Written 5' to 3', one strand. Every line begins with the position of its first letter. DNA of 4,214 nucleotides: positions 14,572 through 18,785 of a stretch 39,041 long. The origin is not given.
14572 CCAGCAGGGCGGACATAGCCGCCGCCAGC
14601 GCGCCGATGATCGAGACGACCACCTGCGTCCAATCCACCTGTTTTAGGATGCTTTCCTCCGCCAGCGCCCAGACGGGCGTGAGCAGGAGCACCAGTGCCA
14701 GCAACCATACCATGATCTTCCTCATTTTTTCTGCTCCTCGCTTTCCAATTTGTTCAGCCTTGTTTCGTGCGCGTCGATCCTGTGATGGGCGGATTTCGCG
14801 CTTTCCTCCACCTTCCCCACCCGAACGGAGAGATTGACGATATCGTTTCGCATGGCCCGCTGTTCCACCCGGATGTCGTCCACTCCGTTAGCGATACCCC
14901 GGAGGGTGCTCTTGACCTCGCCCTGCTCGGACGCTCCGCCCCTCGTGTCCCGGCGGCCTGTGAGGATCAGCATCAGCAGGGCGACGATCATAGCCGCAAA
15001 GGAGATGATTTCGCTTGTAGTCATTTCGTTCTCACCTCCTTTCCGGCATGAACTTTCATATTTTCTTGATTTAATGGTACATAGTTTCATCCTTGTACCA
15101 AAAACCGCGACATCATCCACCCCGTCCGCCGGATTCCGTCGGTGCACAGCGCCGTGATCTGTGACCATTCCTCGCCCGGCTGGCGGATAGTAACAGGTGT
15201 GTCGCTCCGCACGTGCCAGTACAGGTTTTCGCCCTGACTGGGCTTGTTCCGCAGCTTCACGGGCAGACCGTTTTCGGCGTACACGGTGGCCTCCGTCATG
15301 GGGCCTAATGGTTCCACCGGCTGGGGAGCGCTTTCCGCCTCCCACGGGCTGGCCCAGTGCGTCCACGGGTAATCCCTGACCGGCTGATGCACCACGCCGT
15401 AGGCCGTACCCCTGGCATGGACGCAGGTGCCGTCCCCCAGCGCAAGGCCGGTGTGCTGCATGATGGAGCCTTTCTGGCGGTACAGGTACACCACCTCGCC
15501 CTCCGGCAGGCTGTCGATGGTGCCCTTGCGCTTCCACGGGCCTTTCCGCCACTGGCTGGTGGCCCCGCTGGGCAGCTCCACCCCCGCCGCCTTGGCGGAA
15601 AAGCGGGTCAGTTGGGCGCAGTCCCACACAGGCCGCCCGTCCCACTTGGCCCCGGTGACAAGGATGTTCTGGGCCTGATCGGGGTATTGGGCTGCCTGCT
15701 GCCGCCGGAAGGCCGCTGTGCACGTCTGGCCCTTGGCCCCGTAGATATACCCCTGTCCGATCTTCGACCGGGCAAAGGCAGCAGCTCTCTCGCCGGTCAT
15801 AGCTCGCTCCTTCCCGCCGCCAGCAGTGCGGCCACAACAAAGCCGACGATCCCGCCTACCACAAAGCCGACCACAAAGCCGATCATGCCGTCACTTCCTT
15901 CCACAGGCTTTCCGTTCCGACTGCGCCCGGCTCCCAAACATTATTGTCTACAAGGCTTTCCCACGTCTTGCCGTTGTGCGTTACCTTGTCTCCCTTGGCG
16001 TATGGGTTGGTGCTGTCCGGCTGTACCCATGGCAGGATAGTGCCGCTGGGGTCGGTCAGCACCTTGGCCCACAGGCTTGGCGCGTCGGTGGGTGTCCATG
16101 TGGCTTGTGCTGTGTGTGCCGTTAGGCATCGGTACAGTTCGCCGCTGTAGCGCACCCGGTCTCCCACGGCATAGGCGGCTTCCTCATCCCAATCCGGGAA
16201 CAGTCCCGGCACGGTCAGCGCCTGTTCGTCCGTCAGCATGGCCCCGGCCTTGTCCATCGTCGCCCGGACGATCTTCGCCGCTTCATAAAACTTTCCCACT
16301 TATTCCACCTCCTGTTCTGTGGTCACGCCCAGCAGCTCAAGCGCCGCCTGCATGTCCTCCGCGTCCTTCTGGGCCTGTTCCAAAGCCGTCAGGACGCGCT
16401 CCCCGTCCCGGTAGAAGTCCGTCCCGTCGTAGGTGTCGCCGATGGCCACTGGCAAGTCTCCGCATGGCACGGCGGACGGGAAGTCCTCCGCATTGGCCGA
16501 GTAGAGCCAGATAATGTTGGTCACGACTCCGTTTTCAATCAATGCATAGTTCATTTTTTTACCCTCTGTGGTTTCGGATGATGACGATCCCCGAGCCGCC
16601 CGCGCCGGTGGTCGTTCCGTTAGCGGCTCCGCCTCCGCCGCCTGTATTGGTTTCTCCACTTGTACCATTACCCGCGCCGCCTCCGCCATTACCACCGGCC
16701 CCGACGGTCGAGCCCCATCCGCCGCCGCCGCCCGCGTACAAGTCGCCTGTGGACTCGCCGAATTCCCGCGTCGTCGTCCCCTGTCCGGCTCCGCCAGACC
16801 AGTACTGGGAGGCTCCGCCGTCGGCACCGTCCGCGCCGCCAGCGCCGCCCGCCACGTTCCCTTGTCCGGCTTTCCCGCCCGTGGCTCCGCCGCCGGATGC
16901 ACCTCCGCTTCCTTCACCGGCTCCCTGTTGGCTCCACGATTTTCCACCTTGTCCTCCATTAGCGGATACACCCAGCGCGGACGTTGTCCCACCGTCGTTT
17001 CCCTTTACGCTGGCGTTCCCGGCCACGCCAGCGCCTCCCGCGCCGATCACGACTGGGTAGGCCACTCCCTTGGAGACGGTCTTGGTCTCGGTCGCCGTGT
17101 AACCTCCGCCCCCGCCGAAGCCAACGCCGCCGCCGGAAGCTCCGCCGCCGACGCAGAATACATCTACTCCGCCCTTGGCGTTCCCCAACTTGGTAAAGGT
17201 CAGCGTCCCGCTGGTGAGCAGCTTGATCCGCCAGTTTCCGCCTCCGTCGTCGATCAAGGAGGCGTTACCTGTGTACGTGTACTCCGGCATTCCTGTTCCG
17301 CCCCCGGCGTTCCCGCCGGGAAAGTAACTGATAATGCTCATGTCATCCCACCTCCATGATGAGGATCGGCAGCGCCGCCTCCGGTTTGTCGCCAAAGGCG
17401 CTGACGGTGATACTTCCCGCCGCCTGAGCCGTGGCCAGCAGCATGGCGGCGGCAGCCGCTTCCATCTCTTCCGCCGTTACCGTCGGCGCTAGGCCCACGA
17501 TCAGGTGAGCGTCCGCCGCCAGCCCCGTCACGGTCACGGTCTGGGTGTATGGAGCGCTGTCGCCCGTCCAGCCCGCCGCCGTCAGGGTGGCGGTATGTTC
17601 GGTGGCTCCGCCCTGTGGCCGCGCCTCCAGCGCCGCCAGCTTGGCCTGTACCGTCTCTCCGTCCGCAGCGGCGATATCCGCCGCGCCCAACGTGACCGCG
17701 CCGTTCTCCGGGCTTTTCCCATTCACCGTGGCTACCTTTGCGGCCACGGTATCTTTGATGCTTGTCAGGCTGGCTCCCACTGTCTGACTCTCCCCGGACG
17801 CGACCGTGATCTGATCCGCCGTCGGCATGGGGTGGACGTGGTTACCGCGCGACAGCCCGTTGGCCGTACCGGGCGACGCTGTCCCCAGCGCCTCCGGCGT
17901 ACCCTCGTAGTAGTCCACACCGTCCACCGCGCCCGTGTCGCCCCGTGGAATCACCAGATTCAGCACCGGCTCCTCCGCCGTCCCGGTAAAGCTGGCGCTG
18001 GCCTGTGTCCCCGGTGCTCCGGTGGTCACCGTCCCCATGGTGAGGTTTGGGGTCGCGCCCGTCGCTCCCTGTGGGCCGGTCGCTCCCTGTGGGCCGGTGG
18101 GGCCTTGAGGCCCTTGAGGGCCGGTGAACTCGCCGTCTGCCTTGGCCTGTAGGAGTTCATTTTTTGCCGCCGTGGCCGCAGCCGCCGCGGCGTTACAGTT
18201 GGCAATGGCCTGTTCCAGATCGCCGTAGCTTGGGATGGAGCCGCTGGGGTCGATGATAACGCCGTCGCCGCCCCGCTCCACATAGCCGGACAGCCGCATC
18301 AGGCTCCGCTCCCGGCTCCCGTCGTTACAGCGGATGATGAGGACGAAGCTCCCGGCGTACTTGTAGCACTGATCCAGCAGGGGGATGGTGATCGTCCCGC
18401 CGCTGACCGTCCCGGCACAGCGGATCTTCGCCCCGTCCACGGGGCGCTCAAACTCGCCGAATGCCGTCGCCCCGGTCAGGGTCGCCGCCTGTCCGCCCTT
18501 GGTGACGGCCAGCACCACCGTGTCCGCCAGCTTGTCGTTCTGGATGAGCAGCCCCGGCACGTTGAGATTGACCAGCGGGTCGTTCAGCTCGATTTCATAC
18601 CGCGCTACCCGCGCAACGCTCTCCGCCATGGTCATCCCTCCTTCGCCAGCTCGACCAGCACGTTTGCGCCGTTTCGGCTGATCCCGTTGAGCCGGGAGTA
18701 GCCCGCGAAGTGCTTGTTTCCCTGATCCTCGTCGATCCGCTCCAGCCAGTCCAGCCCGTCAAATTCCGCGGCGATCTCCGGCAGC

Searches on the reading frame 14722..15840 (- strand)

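Call 17: search_protein_families(library=phrogs, proteins=[window:14722-15840:-], max_evalue=0.001)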
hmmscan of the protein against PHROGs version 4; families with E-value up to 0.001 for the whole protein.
window:14722-15840:- (372 aa): 1 family
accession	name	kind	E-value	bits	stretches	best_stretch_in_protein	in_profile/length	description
phrog_1863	-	unknown function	1.4e-15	58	1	277-361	6-94/97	-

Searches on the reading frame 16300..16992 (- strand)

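Call 17: search_protein_families(library=phrogs, proteins=[window:16300-16992:-], max_evalue=0.001)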
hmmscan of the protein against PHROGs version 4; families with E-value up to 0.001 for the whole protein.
window:16300-16992:- (230 aa): 1 family
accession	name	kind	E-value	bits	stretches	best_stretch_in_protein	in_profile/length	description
phrog_14370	-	unknown function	6.5e-07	30.3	1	148-195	4-56/63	-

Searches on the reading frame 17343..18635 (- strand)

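Call 17: search_protein_families(library=phrogs, proteins=[window:17343-18635:-], max_evalue=0.001)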
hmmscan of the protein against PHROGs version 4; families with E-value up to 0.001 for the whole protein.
window:17343-18635:- (430 aa): 11 families
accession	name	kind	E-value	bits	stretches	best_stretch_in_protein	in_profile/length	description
phrog_4120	-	tail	4.3e-07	30.2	1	184-246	112-171/360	minor tail protein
phrog_5073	-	tail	1.6e-06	28.4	1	171-247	305-365/519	tail fiber protein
phrog_6320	-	tail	2.8e-06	27.4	1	171-358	187-350/745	tail fiber protein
phrog_32311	-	unknown function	6.6e-06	26.2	1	161-311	188-338/577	-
phrog_10972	-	tail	1.9e-05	25.3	1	31-194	24-185/343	tail fiber protein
phrog_3449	-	tail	5.7e-05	22.6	1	162-206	32-76/549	tail collar protein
phrog_22681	-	DNA, RNA and nucleotide metabolism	6.4e-05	23.9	1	163-196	106-138/157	DNA polymerase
phrog_21765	-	unknown function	8.2e-05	22.8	1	169-254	177-240/422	-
phrog_38552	-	unknown function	0.00015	22.4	1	180-239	178-237/430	-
phrog_32779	-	unknown function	0.00027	20.7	1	141-219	183-254/555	-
phrog_17587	-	tail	0.00063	19.3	1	171-197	356-382/641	tail fiber protein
